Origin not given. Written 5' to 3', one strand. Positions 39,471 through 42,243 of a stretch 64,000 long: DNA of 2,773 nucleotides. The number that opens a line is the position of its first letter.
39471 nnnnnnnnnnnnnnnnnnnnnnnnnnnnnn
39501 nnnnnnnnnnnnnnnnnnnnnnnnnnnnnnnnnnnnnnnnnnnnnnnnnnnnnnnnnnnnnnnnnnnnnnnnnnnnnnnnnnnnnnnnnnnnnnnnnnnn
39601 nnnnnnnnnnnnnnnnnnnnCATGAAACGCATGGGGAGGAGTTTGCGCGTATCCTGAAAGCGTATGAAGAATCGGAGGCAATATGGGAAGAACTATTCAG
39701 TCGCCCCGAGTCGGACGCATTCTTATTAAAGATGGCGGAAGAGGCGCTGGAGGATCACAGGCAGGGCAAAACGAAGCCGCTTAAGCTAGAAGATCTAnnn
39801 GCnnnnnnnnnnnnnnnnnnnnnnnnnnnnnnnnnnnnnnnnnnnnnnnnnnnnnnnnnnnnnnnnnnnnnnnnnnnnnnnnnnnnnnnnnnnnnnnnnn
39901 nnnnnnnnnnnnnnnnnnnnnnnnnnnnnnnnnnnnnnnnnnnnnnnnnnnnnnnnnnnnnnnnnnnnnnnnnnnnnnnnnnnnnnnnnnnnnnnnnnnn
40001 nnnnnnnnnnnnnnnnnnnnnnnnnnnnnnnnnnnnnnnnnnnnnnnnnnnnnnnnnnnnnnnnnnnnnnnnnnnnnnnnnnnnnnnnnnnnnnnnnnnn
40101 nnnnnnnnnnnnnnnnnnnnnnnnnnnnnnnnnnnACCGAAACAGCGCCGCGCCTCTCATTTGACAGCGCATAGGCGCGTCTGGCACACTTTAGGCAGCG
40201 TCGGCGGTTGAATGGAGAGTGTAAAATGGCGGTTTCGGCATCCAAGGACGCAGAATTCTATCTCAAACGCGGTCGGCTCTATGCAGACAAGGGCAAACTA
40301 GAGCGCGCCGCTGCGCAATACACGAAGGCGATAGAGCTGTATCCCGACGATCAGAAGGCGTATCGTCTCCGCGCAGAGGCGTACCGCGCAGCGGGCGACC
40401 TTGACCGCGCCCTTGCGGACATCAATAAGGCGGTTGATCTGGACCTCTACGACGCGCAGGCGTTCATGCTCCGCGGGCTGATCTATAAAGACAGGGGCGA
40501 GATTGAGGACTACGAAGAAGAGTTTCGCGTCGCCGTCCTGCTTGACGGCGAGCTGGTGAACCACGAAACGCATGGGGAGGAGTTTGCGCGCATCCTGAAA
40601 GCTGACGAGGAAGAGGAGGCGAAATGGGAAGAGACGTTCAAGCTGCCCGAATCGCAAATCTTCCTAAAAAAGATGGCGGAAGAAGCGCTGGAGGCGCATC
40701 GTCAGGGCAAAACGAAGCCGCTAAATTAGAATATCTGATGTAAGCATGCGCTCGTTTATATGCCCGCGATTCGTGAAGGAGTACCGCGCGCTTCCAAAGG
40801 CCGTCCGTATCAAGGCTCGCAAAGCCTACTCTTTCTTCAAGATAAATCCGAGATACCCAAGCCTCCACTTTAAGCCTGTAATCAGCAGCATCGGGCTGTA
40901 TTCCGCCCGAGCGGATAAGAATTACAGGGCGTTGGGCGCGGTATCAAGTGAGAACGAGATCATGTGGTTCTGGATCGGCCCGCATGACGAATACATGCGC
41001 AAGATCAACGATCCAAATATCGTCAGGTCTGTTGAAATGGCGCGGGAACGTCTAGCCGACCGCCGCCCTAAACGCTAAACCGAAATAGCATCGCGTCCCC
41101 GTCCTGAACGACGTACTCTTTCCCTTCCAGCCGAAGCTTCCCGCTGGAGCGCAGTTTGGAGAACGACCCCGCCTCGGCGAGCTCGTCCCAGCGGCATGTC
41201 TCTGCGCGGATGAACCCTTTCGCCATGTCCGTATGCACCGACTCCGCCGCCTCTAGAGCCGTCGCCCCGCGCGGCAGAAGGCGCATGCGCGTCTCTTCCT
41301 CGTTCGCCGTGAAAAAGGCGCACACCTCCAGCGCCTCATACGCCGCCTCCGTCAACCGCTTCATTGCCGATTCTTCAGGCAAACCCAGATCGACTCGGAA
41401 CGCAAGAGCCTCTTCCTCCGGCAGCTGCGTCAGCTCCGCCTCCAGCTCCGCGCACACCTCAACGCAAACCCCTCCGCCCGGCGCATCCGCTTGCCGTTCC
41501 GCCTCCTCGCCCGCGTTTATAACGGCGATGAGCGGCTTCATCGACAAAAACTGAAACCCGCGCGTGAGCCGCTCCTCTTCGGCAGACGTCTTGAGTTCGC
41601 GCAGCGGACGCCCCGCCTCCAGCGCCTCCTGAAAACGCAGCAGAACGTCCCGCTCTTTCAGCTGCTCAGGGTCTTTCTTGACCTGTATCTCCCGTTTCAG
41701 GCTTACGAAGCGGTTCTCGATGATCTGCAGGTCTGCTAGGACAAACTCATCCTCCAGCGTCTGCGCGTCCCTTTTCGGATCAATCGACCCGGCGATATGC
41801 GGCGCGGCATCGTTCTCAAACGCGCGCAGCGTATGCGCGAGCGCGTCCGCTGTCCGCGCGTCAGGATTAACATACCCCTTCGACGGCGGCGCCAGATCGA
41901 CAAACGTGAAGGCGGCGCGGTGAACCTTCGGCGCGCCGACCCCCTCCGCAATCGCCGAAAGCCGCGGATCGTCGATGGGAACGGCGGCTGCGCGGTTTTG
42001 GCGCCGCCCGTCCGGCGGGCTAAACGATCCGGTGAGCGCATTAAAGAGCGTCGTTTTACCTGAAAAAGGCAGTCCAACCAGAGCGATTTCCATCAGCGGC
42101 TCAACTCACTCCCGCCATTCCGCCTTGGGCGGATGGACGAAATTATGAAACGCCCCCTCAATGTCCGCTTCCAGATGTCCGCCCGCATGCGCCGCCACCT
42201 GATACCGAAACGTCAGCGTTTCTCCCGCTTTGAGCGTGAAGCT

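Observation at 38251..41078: Three tandem copies (plus a fourth at 1904-2988) of a translationally coupled TPR-protein / RelE-ParE-fold cassette: possible toxin-antitoxin family with a TPR antitoxin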

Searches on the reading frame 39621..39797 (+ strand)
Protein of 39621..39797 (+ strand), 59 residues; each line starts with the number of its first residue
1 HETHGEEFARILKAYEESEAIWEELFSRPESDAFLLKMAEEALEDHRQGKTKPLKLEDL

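Call 7: search_protein_families(library=pfam, proteins=[window:39621-39797:+], max_evalue=10)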
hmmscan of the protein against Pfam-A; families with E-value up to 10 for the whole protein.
seq(59 aa): 0 families

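Call 47: find_homologous_proteins(query=window:39630-39797:+, max_evalue=0.01)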
Query window:39630-39797:+ (56 aa): 3 proteins with E <= 0.01 among 3 candidates.
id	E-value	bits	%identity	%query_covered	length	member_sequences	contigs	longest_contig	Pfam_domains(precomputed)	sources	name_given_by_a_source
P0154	4.8e-21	91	84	100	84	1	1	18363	-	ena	-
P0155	1.9e-10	58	67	93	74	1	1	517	-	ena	-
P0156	2.4e-10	57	59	96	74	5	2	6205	-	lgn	-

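Call 64: search_protein_representatives(alignment_id=A4)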
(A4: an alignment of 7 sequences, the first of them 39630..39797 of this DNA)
Query: 7 sequences, 56 profile positions. Proteins with E-value up to 0.001 (for the whole library): 506; up to 1e-10: 43; up to 1e-30: 0. The best 150 are listed.
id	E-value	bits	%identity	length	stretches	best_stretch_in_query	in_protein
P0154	4.5e-27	110.1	-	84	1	1-56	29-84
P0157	4.5e-20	87.7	-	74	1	1-56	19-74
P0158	1.4e-19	86.1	-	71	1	2-56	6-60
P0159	1.7e-19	85.9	-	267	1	1-51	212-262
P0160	1.8e-19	85.8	-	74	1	1-56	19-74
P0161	3.2e-19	85.0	-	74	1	1-54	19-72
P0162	1.4e-18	82.9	-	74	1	2-55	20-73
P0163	2.5e-18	82.1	-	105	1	1-56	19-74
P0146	4.7e-18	81.3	-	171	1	1-54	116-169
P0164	9.9e-18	80.2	-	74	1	2-52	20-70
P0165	1.2e-17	80.0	-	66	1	8-56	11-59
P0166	2.8e-17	78.8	-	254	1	1-51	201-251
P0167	6.2e-16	74.5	-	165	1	1-56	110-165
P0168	8.5e-16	74.0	-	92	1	7-56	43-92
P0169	1.3e-15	73.5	-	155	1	1-53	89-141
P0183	5.1e-13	65.1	-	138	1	2-47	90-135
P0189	9.8e-12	61.0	-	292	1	1-56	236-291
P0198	1.5e-10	57.2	-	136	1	12-52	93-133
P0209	9.5e-10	54.7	-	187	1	1-53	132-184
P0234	5.0e-08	49.2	-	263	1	1-45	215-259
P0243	8.9e-08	48.3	-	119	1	2-54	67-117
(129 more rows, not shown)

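Call 65: search_protein_families(library=pfam, proteins=[P0159, P0166, P0167, P0169, P0183, P0189, P0198, P0209, P0234, P0243], max_evalue=0.001)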
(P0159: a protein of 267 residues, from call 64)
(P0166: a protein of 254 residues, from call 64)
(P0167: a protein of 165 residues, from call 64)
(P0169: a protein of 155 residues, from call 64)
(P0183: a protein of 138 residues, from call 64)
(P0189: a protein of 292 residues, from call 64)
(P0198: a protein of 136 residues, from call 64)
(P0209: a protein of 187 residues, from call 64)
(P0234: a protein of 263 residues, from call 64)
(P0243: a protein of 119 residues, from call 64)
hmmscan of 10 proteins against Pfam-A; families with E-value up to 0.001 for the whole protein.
P0159 (267 aa): 9 families
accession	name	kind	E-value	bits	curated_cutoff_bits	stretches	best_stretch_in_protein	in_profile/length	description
PF00515.34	TPR_1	-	3.2e-09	36.7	27.8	1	144-174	1-31/34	Tetratricopeptide repeat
PF13181.12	TPR_8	-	1e-08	35.1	25.7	1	144-174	1-31/34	Tetratricopeptide repeat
PF07719.23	TPR_2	-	3.9e-08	33.3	27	1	144-174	1-31/34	Tetratricopeptide repeat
PF13414.12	TPR_11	-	1.4e-07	31.5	26.8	1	152-189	2-39/42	TPR repeat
PF13432.12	TPR_16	-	1.6e-05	25.7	32.7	1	149-204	2-56/65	Tetratricopeptide repeat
PF25063.1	ARM_TT21_C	-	5.9e-05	23.5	35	1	141-202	92-153/209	Tetratricopeptide repeat protein 21 C-terminal ARM domain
PF12569.14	NatA_aux_su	-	0.00014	21.4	33.3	1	146-207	194-255/515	N-terminal acetyltransferase A, auxiliary subunit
PF13428.12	TPR_14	-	0.00031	21.6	23.5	1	145-183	2-40/44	Tetratricopeptide repeat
PF14559.12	TPR_19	-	0.00031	21.4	25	1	127-180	7-61/68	Tetratricopeptide repeat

P0166 (254 aa): 7 families
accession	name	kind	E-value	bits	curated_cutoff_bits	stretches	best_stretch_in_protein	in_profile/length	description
PF00515.34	TPR_1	-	1.7e-10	40.7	27.8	1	133-165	1-33/34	Tetratricopeptide repeat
PF07719.23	TPR_2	-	2.9e-10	39.9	27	1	133-164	1-32/34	Tetratricopeptide repeat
PF13414.12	TPR_11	-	5.2e-09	36.1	26.8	1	140-179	1-40/42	TPR repeat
PF13181.12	TPR_8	-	8.1e-09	35.4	25.7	0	133-163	1-31/34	Tetratricopeptide repeat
PF13432.12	TPR_16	-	8.7e-07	29.7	32.7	1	106-163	3-61/65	Tetratricopeptide repeat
PF13431.12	TPR_17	-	3.6e-05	24.1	24.4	0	156-187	2-33/34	Tetratricopeptide repeat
PF13424.12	TPR_12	-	0.00013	22.5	30.1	0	67-129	14-74/77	Tetratricopeptide repeat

P0167 (165 aa): 10 families
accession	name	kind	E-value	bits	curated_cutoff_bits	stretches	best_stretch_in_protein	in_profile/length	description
PF00515.34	TPR_1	-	9.6e-14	51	27.8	1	44-75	3-34/34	Tetratricopeptide repeat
PF13414.12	TPR_11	-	1.4e-13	50.7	26.8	2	51-90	3-42/42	TPR repeat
PF13431.12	TPR_17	-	3.3e-13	49.2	24.4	2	30-63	1-34/34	Tetratricopeptide repeat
PF13181.12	TPR_8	-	2e-11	43.5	25.7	1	44-74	3-33/34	Tetratricopeptide repeat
PF07719.23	TPR_2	-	1.5e-10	40.8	27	1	44-74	3-33/34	Tetratricopeptide repeat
PF13371.12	TPR_9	-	2.5e-07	31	35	1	51-108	4-61/73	Tetratricopeptide repeat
PF13432.12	TPR_16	-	3.7e-07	30.9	32.7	1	33-73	22-62/65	Tetratricopeptide repeat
PF14559.12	TPR_19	-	8.4e-06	26.5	25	1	33-82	16-65/68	Tetratricopeptide repeat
PF14853.12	Fis1_TPR_C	-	0.00027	21.5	25.3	1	45-86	4-45/53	Fis1 C-terminal tetratricopeptide repeat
PF12569.14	NatA_aux_su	-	0.00046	19.7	33.3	1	44-102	194-252/515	N-terminal acetyltransferase A, auxiliary subunit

P0169 (155 aa): 5 families
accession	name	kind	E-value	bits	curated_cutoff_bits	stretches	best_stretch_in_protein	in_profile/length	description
PF00515.34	TPR_1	-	5.9e-07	29.5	27.8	0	18-46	3-31/34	Tetratricopeptide repeat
PF07719.23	TPR_2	-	8.6e-07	29.1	27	1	18-46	3-31/34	Tetratricopeptide repeat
PF13181.12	TPR_8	-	3.5e-05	24.1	25.7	0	56-82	7-33/34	Tetratricopeptide repeat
PF13176.12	TPR_7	-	0.00012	22.4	27.9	1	18-45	1-28/36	Tetratricopeptide repeat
PF13174.12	TPR_6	-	0.00052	20.9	26.3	0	21-45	5-29/33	Tetratricopeptide repeat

P0183 (138 aa): 0 families

P0189 (292 aa): 4 families
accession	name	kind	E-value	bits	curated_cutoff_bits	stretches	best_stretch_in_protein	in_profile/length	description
PF07719.23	TPR_2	-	8.6e-09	35.3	27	0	165-192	3-30/34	Tetratricopeptide repeat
PF00515.34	TPR_1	-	7.8e-08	32.3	27.8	0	165-190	3-28/34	Tetratricopeptide repeat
PF13428.12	TPR_14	-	9e-05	23.2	23.5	0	166-200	4-38/44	Tetratricopeptide repeat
PF13181.12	TPR_8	-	0.0009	19.7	25.7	0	203-229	7-33/34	Tetratricopeptide repeat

P0198 (136 aa): 0 families

P0209 (187 aa): 0 families

P0234 (263 aa): 12 families
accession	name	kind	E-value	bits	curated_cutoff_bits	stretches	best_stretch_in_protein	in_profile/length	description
PF00515.34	TPR_1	-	4.6e-10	39.3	27.8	1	150-179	4-33/34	Tetratricopeptide repeat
PF13181.12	TPR_8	-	8.2e-10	38.5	25.7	1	149-180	3-34/34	Tetratricopeptide repeat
PF07719.23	TPR_2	-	1.6e-09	37.6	27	1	149-180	3-34/34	Tetratricopeptide repeat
PF13432.12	TPR_16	-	5e-07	30.5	32.7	1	152-209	2-58/65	Tetratricopeptide repeat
PF13424.12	TPR_12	-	5e-07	30.2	30.1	1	131-178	26-76/77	Tetratricopeptide repeat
PF14559.12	TPR_19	-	4.1e-06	27.5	25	0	158-201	2-45/68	Tetratricopeptide repeat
PF13431.12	TPR_17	-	1.3e-05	25.5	24.4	0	170-201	2-33/34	Tetratricopeptide repeat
PF13414.12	TPR_11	-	6.5e-05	23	26.8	1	154-191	1-38/42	TPR repeat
PF13428.12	TPR_14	-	0.00013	22.7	23.5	1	152-188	6-42/44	Tetratricopeptide repeat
PF13174.12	TPR_6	-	0.00037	21.4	26.3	0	151-174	4-27/33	Tetratricopeptide repeat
PF13176.12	TPR_7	-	0.00038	20.8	27.9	0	150-173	2-25/36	Tetratricopeptide repeat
PF07721.20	TPR_4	-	0.00062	20.6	27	0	149-169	3-23/26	Tetratricopeptide repeat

P0243 (119 aa): 0 families

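Call 67: find_encoding_contigs(protein=P0189, flank=2500, max_places=2)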
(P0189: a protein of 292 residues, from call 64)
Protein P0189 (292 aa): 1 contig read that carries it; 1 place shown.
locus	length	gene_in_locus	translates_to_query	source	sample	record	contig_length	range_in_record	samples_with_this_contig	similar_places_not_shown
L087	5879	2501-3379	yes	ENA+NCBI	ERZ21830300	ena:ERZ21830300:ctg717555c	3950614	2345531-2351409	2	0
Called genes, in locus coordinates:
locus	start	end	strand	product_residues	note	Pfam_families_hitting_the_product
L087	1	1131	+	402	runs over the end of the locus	-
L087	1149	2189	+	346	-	PF14870:PSII_BNR, PF02012:BNR (faint), PF14870:PSII_BNR, PF15902:Sortilin-Vps10, PF14870:PSII_BNR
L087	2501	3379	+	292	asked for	PF07719:TPR_2 (faint), PF00515:TPR_1 (faint)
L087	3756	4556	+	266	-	PF01261:AP_endonuc_2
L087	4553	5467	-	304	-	PF03576:Peptidase_S58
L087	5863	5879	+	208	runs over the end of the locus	-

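Call 68: find_encoding_contigs(protein=P0166, flank=2500, max_places=2)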
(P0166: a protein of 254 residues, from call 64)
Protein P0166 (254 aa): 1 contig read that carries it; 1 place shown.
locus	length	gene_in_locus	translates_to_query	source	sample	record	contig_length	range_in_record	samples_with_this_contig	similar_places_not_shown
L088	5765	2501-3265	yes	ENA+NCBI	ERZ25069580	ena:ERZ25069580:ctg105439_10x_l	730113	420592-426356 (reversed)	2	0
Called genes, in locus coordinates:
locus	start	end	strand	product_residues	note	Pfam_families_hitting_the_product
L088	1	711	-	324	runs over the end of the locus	-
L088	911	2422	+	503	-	PF00884:Sulfatase, PF01663:Phosphodiest (faint), PF16347:SGSH_C (weak)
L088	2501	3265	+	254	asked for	PF07719:TPR_2 (faint), PF13181:TPR_8 (faint), PF13424:TPR_12 (faint), PF00515:TPR_1 (faint), PF13432:TPR_16 (weak), PF13414:TPR_11 (weak)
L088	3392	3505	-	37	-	-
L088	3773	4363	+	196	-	-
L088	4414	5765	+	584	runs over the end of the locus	PF22244:GCE_fung (faint)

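Call 69: find_encoding_contigs(protein=P0167, flank=2500, max_places=2)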
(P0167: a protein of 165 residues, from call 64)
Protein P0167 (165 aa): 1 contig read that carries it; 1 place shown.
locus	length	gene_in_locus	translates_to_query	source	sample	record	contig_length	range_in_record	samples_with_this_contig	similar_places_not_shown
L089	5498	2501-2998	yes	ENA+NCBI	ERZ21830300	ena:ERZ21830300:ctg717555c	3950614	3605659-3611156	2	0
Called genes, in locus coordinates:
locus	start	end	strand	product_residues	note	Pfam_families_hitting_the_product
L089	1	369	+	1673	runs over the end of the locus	PF13156:Mrr_cat_2, PF04851:ResIII, PF00270:DEAD (faint), PF00271:Helicase_C (weak)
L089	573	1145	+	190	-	-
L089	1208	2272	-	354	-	-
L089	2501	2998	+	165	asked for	PF00515:TPR_1 (faint), PF07719:TPR_2 (faint), PF13181:TPR_8 (faint), PF13432:TPR_16 (faint), PF13431:TPR_17 (weak), PF14559:TPR_19 (faint), PF13371:TPR_9 (weak), PF13414:TPR_11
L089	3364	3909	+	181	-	-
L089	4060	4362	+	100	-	-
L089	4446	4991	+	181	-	-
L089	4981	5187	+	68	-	-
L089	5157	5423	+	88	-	-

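Call 92: list_cluster_members(proteins=[P0156, P0157, P0160, P0015, P0120])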
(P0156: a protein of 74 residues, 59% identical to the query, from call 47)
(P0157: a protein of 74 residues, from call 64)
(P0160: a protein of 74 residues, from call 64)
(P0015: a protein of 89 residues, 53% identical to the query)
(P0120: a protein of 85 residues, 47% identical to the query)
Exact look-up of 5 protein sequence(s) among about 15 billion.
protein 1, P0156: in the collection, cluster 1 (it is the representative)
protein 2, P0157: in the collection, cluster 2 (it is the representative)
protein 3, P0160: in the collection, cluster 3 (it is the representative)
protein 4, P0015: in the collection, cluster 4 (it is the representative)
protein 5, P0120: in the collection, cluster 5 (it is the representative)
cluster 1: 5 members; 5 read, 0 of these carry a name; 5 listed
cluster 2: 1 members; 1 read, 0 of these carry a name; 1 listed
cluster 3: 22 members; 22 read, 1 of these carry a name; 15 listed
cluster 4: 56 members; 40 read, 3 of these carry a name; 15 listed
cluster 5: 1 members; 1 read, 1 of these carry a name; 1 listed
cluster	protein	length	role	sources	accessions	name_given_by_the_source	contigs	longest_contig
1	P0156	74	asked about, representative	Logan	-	-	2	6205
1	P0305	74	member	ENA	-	-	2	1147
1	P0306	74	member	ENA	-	-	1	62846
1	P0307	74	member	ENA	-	-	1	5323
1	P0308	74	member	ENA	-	-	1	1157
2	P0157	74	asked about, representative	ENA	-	-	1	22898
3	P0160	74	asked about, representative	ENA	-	-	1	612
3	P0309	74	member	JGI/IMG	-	hypothetical protein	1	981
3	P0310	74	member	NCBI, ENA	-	-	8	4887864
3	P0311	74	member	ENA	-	-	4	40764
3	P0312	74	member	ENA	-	-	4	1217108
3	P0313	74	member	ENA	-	-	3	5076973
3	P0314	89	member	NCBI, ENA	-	-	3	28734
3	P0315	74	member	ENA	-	-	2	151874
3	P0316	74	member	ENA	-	-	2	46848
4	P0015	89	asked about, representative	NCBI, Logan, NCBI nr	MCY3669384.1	MAG: hypothetical protein OXH81_27335 [Gemmatimonadetes bacterium] | hypothetical protein [Gemmatimonadota bacterium]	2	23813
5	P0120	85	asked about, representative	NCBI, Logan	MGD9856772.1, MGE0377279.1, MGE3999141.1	MAG: type II toxin-antitoxin system RelE/ParE family toxin [Planctomycetaceae bacterium]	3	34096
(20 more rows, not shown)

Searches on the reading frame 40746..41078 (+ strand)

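Call 3: search_protein_families(library=pfam, proteins=[window:40746-41078:+], max_evalue=1)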
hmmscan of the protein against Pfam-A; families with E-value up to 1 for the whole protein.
window:40746-41078:+ (110 aa): 1 family
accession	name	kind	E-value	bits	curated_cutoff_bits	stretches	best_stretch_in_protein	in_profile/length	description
PF24732.2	ParE_like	-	2.6e-05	24.6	24.4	1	18-84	1-66/67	ParE-like toxin domain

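Call 4: search_protein_families(library=ncbifam, proteins=[window:40746-41078:+], max_evalue=1)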
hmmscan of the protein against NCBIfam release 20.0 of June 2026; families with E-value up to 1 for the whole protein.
window:40746-41078:+ (110 aa): 1 family
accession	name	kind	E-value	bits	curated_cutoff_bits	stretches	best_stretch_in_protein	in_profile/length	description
NF006287.0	PRK08463.1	equivalog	0.049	12.4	775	0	74-96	99-121/479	acetyl-CoA carboxylase subunit A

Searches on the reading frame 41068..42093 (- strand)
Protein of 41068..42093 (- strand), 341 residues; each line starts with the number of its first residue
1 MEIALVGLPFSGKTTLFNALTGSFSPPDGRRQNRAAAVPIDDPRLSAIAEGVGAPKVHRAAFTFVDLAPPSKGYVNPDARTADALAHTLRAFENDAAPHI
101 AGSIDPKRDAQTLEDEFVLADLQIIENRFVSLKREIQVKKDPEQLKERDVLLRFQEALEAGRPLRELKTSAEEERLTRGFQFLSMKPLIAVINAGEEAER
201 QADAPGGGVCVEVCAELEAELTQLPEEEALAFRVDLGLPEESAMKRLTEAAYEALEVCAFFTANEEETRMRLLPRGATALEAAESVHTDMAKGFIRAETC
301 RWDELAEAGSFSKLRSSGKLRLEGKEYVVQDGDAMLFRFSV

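Call 17: list_cluster_members(proteins=[P0004, P0001, window:41068-42093:-])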
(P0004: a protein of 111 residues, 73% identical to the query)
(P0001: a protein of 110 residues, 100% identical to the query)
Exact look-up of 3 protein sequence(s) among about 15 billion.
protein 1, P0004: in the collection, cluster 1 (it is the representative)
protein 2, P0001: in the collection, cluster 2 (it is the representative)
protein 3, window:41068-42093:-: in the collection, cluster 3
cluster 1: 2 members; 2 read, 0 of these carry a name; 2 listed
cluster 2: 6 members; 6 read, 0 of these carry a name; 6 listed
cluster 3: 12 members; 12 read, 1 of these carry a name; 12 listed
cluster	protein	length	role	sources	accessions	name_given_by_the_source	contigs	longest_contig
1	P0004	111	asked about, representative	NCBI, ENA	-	-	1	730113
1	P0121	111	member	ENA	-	-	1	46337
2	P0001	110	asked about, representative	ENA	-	-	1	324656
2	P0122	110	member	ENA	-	-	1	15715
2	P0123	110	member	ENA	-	-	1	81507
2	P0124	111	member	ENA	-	-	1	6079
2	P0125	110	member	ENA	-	-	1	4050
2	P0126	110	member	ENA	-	-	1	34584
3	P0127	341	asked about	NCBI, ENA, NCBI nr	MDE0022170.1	MAG: DUF933 domain-containing protein [Candidatus Poribacteria bacterium] | DUF933 domain-containing protein [Candidatus Poribacteria bacterium]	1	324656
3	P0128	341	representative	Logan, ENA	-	-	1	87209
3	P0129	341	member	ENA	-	-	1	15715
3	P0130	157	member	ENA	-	-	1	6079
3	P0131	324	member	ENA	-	-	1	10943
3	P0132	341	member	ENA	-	-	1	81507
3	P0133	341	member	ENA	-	-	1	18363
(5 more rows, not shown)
